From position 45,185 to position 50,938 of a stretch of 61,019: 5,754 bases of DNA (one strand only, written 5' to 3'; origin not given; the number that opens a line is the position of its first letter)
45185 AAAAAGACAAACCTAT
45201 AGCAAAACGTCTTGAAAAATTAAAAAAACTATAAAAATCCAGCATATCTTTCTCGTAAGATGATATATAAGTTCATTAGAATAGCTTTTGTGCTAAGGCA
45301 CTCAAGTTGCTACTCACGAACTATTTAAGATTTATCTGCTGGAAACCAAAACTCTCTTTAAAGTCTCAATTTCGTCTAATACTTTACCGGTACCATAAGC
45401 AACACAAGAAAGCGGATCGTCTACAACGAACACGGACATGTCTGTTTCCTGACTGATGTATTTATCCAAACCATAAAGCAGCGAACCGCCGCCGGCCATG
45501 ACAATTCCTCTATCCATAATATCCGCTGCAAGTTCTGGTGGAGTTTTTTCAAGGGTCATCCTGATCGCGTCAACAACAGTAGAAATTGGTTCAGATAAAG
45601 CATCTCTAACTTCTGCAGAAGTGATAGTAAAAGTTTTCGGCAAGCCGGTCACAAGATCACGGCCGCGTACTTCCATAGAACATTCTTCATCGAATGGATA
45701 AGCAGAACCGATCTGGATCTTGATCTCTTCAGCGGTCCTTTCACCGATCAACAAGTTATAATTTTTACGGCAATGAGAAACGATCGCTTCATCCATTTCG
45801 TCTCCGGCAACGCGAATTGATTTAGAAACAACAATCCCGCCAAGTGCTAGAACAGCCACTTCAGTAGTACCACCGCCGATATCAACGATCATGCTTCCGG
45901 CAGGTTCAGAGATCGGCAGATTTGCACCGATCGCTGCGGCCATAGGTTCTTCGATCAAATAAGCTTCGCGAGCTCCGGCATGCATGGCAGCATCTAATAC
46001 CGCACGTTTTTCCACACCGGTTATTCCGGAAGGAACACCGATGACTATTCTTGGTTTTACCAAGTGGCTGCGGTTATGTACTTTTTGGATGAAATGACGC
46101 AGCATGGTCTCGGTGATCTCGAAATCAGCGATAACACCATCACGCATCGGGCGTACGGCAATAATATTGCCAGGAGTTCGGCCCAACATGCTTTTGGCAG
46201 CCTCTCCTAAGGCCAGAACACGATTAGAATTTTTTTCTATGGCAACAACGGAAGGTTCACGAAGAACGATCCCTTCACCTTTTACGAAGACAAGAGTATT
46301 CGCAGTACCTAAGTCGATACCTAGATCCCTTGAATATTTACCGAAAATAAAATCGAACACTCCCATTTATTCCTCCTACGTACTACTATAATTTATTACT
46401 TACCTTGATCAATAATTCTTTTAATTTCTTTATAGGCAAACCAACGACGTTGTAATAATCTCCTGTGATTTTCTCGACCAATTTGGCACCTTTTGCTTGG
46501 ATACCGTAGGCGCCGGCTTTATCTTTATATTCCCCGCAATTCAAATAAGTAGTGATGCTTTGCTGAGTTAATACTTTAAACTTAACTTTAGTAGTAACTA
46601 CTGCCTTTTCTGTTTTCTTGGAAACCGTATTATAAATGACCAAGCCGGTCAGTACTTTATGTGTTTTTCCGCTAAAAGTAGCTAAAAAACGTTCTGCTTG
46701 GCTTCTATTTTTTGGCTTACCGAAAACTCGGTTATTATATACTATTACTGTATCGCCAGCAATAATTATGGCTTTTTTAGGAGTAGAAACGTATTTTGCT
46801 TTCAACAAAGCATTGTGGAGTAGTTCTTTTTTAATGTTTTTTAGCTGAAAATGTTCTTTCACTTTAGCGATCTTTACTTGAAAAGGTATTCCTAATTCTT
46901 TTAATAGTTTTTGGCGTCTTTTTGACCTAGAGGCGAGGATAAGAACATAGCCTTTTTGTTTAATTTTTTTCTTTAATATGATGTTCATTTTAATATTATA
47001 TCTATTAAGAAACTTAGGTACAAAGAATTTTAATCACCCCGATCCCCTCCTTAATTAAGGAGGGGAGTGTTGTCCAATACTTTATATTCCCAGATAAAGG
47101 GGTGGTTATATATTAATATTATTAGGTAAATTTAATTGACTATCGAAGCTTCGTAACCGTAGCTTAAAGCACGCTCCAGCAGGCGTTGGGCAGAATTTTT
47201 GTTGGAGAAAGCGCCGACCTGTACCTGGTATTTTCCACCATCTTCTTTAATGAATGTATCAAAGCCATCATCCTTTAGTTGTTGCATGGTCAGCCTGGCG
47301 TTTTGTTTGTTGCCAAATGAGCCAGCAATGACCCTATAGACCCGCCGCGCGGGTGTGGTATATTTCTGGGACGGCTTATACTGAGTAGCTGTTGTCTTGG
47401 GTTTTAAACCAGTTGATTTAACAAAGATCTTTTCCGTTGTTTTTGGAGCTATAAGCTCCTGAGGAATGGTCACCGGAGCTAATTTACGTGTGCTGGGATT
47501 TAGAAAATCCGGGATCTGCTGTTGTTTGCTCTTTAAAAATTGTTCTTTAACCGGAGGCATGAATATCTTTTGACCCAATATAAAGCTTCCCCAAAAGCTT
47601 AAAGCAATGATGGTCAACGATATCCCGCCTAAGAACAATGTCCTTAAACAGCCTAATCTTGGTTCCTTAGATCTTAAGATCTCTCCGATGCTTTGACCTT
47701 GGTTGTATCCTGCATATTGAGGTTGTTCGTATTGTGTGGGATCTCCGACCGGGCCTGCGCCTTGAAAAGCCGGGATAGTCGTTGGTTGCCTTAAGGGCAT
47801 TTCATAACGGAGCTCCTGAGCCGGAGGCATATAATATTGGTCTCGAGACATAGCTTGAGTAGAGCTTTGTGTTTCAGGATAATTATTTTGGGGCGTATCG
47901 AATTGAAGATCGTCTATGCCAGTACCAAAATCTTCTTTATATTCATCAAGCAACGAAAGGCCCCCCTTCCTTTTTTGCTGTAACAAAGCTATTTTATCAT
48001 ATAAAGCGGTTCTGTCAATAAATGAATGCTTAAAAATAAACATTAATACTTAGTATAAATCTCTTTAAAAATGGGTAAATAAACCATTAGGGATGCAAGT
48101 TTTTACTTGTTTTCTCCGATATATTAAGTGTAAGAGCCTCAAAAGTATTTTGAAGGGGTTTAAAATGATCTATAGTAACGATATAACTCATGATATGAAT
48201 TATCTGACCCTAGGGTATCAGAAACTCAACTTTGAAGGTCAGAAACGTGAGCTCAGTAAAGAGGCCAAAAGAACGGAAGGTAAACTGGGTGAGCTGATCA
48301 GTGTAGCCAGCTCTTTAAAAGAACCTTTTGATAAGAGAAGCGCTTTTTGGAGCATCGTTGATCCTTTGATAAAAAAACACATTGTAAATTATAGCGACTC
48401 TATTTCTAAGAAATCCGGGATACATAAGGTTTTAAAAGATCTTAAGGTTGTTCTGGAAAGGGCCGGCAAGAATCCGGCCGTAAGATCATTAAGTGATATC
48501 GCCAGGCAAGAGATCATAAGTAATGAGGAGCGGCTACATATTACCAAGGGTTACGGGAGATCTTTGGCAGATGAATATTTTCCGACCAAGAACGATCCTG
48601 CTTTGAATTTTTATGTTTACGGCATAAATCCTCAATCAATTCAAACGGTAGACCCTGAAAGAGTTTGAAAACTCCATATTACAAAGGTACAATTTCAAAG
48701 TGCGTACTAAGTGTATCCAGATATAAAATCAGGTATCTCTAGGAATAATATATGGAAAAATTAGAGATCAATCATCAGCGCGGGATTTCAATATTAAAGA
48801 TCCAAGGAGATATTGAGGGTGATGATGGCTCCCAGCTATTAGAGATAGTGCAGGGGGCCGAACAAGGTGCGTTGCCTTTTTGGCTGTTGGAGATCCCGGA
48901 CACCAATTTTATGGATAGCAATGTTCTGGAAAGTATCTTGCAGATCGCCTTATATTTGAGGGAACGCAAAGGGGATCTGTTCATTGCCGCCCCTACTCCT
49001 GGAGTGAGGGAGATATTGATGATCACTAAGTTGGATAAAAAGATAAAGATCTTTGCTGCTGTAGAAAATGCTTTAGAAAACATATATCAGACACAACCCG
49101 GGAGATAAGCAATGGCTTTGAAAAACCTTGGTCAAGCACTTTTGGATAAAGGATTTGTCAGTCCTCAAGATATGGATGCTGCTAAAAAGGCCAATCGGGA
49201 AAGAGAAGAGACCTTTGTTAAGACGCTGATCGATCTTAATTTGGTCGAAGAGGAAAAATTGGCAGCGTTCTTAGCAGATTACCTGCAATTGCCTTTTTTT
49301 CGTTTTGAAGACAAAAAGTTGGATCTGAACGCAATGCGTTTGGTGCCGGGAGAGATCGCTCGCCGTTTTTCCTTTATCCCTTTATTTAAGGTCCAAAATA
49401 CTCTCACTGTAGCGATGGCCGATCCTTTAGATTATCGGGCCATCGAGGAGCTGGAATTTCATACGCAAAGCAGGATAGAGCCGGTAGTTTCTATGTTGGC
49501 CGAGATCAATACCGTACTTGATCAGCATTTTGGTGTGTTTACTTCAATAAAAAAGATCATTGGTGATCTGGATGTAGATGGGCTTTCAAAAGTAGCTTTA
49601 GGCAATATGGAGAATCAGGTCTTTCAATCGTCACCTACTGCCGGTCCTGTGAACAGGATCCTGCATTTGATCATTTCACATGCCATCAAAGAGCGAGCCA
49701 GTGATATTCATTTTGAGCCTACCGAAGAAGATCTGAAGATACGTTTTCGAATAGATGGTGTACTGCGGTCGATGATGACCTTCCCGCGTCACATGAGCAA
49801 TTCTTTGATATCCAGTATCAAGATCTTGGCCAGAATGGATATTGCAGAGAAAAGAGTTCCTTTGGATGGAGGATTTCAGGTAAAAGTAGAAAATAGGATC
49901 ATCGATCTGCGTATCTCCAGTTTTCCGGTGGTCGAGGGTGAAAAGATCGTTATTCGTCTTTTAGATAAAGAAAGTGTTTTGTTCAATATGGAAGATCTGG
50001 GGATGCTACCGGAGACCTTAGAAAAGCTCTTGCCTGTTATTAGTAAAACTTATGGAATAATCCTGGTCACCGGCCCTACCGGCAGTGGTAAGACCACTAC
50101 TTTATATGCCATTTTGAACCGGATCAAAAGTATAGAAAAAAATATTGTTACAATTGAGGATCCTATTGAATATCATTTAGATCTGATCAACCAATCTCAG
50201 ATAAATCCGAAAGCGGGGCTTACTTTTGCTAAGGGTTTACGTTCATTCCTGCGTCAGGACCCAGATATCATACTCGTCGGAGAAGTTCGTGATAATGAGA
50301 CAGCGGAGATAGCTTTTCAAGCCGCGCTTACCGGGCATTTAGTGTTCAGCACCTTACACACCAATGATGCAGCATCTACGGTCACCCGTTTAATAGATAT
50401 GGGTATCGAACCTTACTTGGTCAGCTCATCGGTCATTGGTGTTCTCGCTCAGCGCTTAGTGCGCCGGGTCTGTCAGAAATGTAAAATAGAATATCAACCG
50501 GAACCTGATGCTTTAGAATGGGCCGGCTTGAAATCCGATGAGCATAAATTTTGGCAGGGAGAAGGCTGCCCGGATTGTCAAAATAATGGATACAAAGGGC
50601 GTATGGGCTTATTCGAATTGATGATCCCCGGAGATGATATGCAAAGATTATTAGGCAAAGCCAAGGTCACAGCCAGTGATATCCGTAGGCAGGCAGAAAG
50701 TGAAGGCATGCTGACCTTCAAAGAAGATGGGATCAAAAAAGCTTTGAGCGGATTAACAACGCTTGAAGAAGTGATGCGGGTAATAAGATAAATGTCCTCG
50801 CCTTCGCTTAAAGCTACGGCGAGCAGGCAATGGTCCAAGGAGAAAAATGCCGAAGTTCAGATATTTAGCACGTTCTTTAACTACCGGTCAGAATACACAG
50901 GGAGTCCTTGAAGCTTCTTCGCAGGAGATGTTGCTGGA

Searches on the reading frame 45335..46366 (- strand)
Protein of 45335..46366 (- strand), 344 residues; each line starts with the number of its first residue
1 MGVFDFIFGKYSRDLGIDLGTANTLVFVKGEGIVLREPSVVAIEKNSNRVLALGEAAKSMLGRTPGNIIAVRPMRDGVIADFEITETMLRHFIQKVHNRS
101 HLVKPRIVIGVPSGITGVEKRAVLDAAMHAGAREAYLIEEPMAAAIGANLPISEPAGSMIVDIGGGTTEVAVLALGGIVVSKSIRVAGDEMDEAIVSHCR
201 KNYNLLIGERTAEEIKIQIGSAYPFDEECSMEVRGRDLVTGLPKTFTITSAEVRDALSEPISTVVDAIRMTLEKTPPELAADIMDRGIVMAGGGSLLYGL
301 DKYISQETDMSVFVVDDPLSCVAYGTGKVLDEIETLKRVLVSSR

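Call 94: search_protein_families(library=pfam, proteins=[window:45335-46366:-], max_evalue=0.001)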
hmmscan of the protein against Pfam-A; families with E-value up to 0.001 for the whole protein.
window:45335-46366:- (344 aa): 5 families
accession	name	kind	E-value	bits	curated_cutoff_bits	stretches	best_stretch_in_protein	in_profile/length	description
PF06723.19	MreB_Mbl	-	2.8e-153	510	27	1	13-337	2-326/327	MreB/Mbl protein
PF00012.26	HSP70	-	1.9e-11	43.3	20.6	1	88-204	117-239/599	Hsp70 protein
PF14450.12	FtsA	-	2.6e-10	41.2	31.8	1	160-313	2-108/127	Cell division protein FtsA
PF00022.25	Actin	-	2.7e-09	36.6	27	1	38-201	31-189/410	Actin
PF11104.14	PilM_2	-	1.6e-07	31.1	27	0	288-316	278-306/340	Type IV pilus assembly protein PilM;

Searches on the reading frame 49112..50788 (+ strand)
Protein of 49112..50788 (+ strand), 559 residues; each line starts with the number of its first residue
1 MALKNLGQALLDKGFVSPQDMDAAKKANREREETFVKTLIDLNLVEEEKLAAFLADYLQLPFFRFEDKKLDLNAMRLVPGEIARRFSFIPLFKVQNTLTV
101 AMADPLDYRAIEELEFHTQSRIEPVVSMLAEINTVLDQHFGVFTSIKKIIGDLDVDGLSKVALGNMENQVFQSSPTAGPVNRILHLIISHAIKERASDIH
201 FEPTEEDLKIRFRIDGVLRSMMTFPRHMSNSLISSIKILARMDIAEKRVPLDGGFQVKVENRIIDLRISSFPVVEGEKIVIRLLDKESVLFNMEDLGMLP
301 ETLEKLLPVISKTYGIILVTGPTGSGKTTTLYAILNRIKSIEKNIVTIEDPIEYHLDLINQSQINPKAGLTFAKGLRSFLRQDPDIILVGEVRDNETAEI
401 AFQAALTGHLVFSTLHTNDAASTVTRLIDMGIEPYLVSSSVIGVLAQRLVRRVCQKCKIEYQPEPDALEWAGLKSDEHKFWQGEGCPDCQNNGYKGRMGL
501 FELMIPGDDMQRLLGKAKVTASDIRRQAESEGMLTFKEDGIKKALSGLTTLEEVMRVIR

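Call 94: search_protein_families(library=pfam, proteins=[window:49112-50788:+], max_evalue=0.001)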
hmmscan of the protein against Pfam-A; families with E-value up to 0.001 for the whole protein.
window:49112-50788:+ (559 aa): 6 families
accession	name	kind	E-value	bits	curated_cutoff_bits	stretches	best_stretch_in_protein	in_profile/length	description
PF00437.27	T2SSE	-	7.2e-136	453.1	24.9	1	177-556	5-370/370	Type II/IV secretion system protein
PF05157.20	MshEN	-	1.8e-18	66.7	23.1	1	58-141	1-85/90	MshEN domain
PF20720.3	nSTAND3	-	0.00033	20.8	27.2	1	312-359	15-61/155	Novel STAND NTPase 3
PF25199.1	nSTAND_NTPase5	-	0.00038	20.7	34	1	311-357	38-85/145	Novel STAND NTPase 5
PF13401.12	AAA_22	-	0.00057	20.6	27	0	313-347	4-38/130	AAA domain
PF13191.12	AAA_16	-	0.00066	20.7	32.6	0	303-355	12-63/167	AAA ATPase domain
